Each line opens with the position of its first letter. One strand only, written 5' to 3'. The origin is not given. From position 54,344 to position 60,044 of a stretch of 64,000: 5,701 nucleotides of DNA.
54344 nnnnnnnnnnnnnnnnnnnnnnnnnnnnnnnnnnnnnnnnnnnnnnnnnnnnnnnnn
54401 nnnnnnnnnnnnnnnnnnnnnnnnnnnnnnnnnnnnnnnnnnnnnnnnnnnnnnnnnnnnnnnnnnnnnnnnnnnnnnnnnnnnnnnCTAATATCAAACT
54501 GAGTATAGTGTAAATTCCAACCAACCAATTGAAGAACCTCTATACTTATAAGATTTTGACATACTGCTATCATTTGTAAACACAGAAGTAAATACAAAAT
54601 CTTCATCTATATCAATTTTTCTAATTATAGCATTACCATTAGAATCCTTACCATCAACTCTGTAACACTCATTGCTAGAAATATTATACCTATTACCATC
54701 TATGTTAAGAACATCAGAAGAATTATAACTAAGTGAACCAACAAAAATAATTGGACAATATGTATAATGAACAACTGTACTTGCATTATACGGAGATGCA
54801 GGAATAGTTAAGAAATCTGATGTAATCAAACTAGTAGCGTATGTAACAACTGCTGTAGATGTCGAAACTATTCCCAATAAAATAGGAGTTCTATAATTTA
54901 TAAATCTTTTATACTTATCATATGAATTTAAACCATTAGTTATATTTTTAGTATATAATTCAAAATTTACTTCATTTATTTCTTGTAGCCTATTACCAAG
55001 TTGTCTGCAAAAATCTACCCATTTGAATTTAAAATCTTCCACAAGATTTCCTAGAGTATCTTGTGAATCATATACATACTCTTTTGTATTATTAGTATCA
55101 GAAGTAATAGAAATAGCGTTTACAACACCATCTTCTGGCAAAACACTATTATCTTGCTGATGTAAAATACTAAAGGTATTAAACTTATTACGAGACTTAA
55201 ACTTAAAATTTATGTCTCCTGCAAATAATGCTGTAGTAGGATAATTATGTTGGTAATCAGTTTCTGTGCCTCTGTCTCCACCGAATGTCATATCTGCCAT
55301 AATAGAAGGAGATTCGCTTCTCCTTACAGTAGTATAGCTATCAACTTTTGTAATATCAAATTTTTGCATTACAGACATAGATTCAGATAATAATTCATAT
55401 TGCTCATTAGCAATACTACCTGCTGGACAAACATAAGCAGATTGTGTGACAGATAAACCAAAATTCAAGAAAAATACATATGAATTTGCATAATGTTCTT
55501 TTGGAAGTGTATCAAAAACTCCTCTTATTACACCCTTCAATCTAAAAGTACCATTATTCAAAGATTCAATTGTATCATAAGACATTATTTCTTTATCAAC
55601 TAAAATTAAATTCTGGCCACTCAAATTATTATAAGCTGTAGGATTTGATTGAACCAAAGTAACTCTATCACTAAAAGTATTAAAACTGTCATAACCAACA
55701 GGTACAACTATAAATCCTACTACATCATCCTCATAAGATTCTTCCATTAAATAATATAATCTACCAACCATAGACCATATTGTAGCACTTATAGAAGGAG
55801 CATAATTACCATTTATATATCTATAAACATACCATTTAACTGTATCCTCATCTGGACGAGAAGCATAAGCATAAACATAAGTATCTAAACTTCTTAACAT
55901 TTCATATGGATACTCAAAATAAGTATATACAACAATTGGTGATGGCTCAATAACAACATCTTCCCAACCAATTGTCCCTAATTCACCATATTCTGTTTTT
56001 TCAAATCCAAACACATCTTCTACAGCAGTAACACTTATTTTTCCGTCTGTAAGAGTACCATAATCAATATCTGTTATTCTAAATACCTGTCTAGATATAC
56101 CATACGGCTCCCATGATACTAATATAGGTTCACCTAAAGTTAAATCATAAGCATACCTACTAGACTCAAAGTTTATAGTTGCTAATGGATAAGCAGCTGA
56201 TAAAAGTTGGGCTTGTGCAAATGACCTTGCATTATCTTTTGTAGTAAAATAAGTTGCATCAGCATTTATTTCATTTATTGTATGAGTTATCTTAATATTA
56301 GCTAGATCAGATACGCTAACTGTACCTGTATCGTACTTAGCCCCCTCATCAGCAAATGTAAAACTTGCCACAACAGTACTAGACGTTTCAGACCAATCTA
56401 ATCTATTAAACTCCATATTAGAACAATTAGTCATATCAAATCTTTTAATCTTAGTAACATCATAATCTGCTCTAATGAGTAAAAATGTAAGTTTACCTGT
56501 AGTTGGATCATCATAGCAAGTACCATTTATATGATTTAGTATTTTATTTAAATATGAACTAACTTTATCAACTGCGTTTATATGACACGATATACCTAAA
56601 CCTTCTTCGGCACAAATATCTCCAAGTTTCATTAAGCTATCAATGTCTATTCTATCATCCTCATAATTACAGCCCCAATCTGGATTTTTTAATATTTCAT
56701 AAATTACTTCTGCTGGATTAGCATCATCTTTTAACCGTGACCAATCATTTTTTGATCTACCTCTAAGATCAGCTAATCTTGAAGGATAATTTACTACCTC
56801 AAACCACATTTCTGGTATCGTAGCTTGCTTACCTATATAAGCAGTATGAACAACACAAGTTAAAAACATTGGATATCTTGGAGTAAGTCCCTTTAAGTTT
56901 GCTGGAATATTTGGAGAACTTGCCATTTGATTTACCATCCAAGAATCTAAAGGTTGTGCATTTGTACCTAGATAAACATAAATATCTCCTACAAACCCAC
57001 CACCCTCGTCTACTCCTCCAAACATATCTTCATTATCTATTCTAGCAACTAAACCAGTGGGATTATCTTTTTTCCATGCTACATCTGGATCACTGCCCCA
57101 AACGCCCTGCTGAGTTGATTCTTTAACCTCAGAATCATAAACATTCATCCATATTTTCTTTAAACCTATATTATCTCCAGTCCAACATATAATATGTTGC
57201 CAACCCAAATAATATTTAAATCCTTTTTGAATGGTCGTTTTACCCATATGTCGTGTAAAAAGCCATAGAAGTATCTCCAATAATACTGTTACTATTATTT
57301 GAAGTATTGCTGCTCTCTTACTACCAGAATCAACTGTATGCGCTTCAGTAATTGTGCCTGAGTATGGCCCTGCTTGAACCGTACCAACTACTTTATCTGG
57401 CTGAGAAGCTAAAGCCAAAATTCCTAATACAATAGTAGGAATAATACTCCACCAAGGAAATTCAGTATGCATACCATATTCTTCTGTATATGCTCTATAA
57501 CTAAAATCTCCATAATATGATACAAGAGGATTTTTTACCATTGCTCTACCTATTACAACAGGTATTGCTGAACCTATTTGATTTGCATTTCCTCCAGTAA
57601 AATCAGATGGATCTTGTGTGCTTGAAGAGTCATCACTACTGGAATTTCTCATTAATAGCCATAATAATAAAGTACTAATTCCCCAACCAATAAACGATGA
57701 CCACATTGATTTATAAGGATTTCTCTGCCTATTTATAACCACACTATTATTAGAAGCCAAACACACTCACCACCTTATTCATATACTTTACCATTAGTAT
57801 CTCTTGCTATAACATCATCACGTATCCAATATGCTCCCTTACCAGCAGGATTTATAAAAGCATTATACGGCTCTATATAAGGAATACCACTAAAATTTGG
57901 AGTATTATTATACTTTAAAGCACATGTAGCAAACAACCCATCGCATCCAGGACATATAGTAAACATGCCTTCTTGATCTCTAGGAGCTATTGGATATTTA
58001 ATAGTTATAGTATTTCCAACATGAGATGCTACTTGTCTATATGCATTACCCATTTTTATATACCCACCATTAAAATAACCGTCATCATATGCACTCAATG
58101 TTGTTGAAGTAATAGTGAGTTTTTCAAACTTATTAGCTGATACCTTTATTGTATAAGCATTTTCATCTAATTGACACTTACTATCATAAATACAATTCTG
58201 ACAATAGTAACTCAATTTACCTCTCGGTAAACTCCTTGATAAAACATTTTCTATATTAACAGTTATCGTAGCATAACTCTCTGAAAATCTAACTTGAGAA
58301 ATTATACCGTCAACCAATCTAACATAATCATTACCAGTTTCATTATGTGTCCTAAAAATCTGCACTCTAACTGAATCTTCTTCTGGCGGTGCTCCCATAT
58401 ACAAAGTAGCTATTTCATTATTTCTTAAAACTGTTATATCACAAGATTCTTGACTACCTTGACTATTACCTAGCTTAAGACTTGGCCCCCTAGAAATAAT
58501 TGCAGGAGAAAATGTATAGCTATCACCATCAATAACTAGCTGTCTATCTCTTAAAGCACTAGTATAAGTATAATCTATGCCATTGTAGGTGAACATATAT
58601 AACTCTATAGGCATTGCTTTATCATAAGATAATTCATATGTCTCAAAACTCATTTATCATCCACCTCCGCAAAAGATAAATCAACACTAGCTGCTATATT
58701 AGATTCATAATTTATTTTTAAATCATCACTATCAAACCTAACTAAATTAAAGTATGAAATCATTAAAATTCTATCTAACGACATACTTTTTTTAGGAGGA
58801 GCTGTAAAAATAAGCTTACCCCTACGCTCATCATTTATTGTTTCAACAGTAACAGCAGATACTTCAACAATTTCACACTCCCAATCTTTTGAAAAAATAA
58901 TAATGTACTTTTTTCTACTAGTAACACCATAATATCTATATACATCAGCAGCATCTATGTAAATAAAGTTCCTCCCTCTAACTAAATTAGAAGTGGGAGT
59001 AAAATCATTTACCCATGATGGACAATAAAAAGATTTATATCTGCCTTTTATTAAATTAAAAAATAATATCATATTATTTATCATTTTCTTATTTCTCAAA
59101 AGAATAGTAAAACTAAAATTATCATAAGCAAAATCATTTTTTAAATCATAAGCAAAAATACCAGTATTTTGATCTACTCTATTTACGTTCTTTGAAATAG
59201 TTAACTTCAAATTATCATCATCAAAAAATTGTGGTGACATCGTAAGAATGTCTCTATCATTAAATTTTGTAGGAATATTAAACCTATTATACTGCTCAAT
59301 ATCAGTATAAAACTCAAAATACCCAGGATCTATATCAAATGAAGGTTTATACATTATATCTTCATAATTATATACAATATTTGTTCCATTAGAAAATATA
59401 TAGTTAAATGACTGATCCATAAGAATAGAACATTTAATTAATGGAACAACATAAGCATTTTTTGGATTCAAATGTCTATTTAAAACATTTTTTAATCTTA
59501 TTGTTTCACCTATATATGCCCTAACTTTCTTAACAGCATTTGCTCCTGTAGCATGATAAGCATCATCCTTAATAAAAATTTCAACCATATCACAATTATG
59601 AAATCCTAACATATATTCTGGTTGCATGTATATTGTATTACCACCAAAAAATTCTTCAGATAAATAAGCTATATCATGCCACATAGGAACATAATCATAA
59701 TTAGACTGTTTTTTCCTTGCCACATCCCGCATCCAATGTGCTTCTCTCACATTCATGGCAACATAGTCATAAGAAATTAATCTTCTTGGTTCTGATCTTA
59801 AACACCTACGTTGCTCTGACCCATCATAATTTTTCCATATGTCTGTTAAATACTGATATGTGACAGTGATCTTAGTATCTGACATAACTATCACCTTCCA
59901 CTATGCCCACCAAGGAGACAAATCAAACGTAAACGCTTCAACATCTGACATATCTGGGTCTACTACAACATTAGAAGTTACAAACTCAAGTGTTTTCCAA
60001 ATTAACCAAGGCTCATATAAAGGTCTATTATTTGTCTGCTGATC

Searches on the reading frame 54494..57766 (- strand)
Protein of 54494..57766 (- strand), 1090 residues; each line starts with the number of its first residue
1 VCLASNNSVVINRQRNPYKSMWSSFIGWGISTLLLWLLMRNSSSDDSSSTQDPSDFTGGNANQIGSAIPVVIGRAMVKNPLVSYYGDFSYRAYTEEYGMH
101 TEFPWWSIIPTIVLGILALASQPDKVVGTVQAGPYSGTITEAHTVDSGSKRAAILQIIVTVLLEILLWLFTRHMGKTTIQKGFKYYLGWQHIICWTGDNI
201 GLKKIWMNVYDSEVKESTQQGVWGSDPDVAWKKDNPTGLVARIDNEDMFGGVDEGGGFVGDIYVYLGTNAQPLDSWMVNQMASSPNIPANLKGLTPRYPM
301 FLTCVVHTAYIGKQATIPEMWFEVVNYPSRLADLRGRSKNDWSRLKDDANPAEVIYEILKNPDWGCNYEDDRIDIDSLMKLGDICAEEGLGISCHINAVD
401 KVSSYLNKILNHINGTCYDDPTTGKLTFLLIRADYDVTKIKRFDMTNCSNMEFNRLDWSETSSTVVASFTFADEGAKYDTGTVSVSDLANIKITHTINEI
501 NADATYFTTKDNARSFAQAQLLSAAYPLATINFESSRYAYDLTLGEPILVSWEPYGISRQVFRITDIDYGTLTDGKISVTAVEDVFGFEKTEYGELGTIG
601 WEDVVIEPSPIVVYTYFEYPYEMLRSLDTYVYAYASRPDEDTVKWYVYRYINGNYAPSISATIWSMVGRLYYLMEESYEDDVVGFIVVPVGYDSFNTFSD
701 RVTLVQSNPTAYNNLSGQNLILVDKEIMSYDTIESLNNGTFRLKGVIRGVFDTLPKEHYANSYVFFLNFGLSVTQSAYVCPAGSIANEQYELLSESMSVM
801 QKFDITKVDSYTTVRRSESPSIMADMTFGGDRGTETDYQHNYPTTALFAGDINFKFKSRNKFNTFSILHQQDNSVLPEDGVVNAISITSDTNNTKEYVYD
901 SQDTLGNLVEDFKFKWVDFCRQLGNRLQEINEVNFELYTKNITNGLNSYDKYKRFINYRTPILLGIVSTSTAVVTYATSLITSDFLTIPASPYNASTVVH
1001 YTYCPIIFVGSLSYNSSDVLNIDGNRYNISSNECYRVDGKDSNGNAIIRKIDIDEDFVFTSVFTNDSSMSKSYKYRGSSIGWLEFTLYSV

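Call 9: search_protein_families(library=phrogs, proteins=[window:54494-57766:-], max_evalue=0.0001)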
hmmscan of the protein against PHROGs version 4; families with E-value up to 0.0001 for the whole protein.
window:54494-57766:- (1090 aa): 3 families
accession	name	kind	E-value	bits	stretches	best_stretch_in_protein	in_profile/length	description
phrog_1101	-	tail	5.4e-121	406.6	1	175-1041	79-866/1405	tail protein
phrog_6284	-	tail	4e-59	201.5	1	229-779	39-582/1280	tail protein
phrog_21247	-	tail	4.4e-33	115.6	1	237-598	47-409/508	tail protein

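Call 12: search_dna_similar(query=window:54494-57766:-, collection=phages, mode=protein, max_rows=25)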
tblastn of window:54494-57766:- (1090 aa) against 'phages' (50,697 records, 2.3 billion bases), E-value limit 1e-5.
Records with a match: 657; places in all: 657; records where one place covers at least 80% of the query: 0.
Best place of each record, by identity: <60% 657.
By first word of the organism name: Pseudomonas 227; Salmonella 88; Vibrio 59; Xanthomonas 37; Stenotrophomonas 31; Rhodobacter 30; Klebsiella 26; Proteus 21; Aeromonas 15; Sphingomonas 11; and 34 more.
By host as written in the record: Pseudomonas aeruginosa 93; - 45; Rhodobacter capsulatus YW1 30; Pseudomonas aeruginosa PAO1 27; Salmonella enterica subsp. enterica serovar Typhimurium 25; Vibrio parahaemolyticus 19; Pseudomonas aeruginosa PA14 16; Pseudomonas sp. 15; and 183 more.
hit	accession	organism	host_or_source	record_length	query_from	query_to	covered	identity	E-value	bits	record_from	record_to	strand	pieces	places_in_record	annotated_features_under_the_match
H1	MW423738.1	Vibrio phage PH669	Vibrio parahaemolyticus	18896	175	960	72%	23.3%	5e-37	158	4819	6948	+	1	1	hypothetical protein (x2)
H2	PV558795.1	Variovorax phage VPv64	Variovorax paradoxus DSM 645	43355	63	880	75%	22.2%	5e-38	161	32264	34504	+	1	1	record has no annotation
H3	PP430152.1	Enterobacteria phage FtMidnight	Escherichia coli MG1655 + F912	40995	175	903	67%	24.3%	4e-38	162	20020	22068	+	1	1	tail megatron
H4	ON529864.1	Brevundimonas phage vB_BgoS-Fanboy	Brevundimonas goettingensis LVF2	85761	176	836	61%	26.4%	9e-37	157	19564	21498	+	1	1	tip attachment protein | hypothetical protein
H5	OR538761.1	Pseudomonas phage PSP2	Pseudomonas aeruginosa PAO1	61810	65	766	64%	24.8%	1e-40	170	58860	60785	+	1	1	tail protein | tail assembly chaperone (x2)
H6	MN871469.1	Pseudomonas phage Pa-S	Pseudomonas aeruginosa PAO1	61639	65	766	64%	24.8%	4e-41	171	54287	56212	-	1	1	record has no annotation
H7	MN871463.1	Pseudomonas phage Pa-L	Pseudomonas aeruginosa PAO1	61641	65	766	64%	24.8%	4e-41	171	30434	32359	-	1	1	record has no annotation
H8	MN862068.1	Brevundimonas phage vB_BsubS-Delta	Brevundimonas subvibrioides ATCC 15264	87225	176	821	59%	26.6%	3e-36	155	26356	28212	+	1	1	minor tail protein (x2)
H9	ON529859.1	Brevundimonas phage vB_BgoS-BabaJaga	Brevundimonas goettingensis LVF2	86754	176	821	59%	26.6%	7e-36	154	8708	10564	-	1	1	hypothetical protein (x2)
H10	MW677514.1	Rhodobacter phage RcHartney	Rhodobacter capsulatus YW1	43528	174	887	66%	24.0%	5e-34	149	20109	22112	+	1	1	26: minor tail protein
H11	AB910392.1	Pseudomonas phage KPP23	Pseduomonas aeruginosa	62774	172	897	67%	23.4%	1e-32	144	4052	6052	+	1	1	virion protein, putative tail protein | hypothetical protein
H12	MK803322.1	Pseudomonas phage RSP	Pseudomonas aeruginosa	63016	172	897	67%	23.2%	4e-32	142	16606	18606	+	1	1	tail assembly structural protein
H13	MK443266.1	Pseudomonas phage RSP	Pseudomonas aeruginosa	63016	172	897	67%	23.2%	4e-32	142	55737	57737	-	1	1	record has no annotation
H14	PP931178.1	Pseudomonas phage PAB2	Pseudomonas aeruginosa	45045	63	778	66%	23.5%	4e-31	139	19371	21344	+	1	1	tail protein | tail assembly chaperone (x2)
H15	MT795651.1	Vibrio phage vB_VnaS-AQKL99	Vibrio natriegens 14048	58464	175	887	65%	23.6%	1e-40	170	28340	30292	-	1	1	tail assembly protein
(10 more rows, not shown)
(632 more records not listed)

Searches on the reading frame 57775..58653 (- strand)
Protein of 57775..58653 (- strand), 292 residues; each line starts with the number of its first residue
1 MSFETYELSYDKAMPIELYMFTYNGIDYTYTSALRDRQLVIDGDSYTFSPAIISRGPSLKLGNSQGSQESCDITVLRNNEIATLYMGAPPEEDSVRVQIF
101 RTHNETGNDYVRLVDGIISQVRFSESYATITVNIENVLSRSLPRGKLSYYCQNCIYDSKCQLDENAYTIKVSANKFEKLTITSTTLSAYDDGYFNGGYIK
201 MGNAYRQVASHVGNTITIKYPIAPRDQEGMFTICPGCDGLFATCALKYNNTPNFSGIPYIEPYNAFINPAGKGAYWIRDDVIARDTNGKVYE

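Call 9: search_protein_families(library=phrogs, proteins=[window:57775-58653:-], max_evalue=0.0001)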
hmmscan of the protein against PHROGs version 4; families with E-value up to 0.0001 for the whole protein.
window:57775-58653:- (292 aa): 3 families
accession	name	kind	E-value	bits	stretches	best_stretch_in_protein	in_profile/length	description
phrog_778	-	tail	1.7e-45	156.7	1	1-266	1-269/287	tail assembly protein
phrog_15205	-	tail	1.5e-18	67.6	1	27-266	225-461/467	tail assembly protein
phrog_28246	-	tail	2.2e-13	51.7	1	146-261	9-129/140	tail assembly protein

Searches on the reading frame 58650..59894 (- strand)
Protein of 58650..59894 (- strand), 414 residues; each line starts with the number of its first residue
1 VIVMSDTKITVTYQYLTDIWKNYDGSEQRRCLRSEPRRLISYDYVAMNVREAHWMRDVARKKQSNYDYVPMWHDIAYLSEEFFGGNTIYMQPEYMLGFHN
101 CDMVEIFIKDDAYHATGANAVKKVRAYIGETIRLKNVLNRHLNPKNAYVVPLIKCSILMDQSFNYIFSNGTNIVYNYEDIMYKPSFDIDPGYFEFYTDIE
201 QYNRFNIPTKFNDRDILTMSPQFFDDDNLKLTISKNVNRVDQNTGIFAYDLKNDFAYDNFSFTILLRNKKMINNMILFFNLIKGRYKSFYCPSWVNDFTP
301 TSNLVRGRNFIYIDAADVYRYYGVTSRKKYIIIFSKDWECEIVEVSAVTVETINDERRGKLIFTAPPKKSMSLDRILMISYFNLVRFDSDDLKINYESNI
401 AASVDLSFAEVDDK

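Call 9: search_protein_families(library=phrogs, proteins=[window:58650-59894:-], max_evalue=0.0001)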
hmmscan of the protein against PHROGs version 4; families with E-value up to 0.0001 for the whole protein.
window:58650-59894:- (414 aa): 1 family
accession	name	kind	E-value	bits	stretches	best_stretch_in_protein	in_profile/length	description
phrog_1082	-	tail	2.3e-41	142.5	1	7-413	518-896/1061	tail assembly protein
